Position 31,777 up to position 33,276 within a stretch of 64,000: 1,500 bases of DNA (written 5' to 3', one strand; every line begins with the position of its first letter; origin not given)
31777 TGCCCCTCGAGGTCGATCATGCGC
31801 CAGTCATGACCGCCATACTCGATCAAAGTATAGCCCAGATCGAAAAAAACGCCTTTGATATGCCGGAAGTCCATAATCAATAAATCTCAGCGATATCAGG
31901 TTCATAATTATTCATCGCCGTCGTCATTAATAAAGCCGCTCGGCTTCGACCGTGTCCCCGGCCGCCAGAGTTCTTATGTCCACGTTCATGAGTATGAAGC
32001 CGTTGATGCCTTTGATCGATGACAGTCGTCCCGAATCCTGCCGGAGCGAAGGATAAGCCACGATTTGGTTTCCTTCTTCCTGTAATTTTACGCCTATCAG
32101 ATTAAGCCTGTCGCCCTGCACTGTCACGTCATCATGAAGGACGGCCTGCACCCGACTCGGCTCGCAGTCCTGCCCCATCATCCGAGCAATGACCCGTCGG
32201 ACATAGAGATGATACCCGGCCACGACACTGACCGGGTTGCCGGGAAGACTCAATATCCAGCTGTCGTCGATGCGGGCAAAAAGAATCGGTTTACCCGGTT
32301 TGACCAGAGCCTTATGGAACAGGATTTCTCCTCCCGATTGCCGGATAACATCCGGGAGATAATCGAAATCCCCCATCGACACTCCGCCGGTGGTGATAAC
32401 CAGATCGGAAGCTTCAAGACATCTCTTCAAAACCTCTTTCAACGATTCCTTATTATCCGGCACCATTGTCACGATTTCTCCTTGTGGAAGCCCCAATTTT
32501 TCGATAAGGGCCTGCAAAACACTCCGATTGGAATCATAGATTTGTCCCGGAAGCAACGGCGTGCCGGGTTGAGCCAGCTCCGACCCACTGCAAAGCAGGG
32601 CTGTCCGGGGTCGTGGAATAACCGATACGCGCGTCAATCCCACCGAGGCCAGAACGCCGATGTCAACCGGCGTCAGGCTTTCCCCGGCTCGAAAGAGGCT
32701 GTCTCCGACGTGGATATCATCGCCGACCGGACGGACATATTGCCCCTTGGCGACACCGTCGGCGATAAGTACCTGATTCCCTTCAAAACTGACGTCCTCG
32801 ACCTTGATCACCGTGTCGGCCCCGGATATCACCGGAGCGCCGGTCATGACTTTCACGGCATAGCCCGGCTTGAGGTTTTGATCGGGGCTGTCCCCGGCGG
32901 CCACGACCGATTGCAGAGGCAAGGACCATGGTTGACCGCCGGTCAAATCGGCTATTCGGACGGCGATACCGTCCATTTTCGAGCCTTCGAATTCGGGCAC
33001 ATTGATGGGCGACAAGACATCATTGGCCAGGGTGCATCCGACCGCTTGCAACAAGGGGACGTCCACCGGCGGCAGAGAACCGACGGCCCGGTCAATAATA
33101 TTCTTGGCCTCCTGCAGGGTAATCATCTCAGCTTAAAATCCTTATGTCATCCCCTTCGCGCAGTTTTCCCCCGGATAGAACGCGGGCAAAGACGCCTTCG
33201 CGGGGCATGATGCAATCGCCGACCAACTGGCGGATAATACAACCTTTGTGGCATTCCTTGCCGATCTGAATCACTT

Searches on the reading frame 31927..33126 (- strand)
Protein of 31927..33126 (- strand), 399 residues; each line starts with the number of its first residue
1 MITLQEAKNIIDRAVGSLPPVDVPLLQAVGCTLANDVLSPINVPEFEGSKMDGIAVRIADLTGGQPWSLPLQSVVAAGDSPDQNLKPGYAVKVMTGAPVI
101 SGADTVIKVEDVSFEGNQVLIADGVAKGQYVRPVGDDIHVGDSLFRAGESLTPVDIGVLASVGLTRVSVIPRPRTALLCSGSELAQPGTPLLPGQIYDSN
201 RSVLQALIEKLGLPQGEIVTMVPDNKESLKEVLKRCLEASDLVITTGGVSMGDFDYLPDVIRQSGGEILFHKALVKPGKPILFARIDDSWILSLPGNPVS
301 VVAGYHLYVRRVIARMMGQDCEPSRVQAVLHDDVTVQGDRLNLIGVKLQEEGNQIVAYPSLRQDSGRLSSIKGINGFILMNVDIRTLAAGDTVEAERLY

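Call 65: search_protein_families(library=pfam, max_evalue=0.00001, proteins=[window:31927-33126:-])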
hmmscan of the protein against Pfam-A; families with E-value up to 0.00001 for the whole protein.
window:31927-33126:- (399 aa): 3 families
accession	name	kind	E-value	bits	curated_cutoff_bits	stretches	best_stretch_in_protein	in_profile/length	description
PF03453.22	MoeA_N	-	1.2e-41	142.5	30.8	1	2-163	1-160/160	MoeA N-terminal region (domain I and II)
PF00994.29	MoCF_biosynth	-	1.1e-27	96.9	26.6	1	178-313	3-142/144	Probable molybdopterin binding domain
PF03454.20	MoeA_C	-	2.6e-08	34.4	22.1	1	327-396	1-70/72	MoeA C-terminal region (domain IV)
